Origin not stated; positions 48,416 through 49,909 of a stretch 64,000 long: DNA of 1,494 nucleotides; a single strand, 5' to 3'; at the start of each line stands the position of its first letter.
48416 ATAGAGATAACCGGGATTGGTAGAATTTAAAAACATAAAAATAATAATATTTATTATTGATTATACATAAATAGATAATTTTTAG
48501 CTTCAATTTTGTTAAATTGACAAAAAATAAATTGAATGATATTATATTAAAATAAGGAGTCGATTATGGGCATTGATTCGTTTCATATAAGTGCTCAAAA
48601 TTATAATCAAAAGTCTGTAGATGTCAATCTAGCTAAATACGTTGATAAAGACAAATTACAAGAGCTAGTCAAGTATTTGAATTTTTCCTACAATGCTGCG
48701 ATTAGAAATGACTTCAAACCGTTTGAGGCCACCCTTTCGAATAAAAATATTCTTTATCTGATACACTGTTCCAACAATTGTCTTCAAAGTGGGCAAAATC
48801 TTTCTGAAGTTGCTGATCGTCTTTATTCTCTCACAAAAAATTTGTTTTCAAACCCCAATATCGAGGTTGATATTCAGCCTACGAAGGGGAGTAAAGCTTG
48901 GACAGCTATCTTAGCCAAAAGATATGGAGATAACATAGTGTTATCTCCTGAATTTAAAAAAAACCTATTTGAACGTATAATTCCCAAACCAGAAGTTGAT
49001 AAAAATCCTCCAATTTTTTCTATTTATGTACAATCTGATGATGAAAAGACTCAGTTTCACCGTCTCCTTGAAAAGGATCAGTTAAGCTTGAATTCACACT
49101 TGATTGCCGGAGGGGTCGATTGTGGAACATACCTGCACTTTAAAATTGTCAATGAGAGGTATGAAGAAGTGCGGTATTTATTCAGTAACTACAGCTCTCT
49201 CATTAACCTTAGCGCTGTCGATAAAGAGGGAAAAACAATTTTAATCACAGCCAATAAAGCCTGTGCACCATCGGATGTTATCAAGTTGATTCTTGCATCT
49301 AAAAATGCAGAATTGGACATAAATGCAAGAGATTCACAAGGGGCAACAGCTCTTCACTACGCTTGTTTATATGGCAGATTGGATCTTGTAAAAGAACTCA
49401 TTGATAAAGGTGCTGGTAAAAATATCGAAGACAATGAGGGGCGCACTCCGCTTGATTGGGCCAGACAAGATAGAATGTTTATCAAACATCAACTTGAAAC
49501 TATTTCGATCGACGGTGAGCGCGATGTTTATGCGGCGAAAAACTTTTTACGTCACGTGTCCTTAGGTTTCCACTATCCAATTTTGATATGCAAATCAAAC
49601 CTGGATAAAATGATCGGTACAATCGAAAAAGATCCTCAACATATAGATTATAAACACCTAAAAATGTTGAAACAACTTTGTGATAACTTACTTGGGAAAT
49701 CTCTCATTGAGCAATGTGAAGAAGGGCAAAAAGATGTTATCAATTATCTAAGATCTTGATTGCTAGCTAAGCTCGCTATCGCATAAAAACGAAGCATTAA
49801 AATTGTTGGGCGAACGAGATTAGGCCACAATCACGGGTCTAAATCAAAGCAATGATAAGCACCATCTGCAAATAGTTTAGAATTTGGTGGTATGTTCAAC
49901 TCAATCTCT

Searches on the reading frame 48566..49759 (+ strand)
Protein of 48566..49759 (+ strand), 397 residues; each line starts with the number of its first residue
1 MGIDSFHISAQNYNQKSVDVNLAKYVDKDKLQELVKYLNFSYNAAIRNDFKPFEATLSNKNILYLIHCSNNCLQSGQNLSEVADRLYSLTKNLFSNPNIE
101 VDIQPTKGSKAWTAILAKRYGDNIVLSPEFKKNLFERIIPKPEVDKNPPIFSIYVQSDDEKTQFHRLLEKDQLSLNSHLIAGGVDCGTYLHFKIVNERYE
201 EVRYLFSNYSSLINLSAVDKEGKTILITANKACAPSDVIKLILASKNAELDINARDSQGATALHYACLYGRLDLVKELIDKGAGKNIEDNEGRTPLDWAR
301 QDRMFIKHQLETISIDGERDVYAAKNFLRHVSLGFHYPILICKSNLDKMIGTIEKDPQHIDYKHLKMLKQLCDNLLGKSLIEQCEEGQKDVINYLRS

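Call 4: search_protein_families(library=pfam, proteins=[window:48566-49759:+], max_evalue=0.01)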
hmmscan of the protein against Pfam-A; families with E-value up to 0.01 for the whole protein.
window:48566-49759:+ (397 aa): 5 families
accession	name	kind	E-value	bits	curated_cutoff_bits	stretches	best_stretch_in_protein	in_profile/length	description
PF12796.13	Ank_2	-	3e-15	57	27.3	2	237-299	11-67/90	Ankyrin repeats (3 copies)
PF13857.12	Ank_5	-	2.6e-13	50.4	27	1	250-297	7-54/56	Ankyrin repeats (many copies)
PF13637.12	Ank_4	-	1.2e-11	45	22.7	2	237-276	11-47/50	Ankyrin repeats (many copies)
PF00023.36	Ank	-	1.3e-10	41.3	21.1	1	259-290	2-33/33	Ankyrin repeat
PF13606.12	Ank_3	-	1.6e-09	37.5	22.3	1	259-286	2-29/30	Ankyrin repeat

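Call 75: find_encoding_contigs(protein=window:48566-49759:+, flank=4000, max_places=6)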
Protein window:48566-49759:+ (397 aa): no gene with exactly this product is on record in the collection.
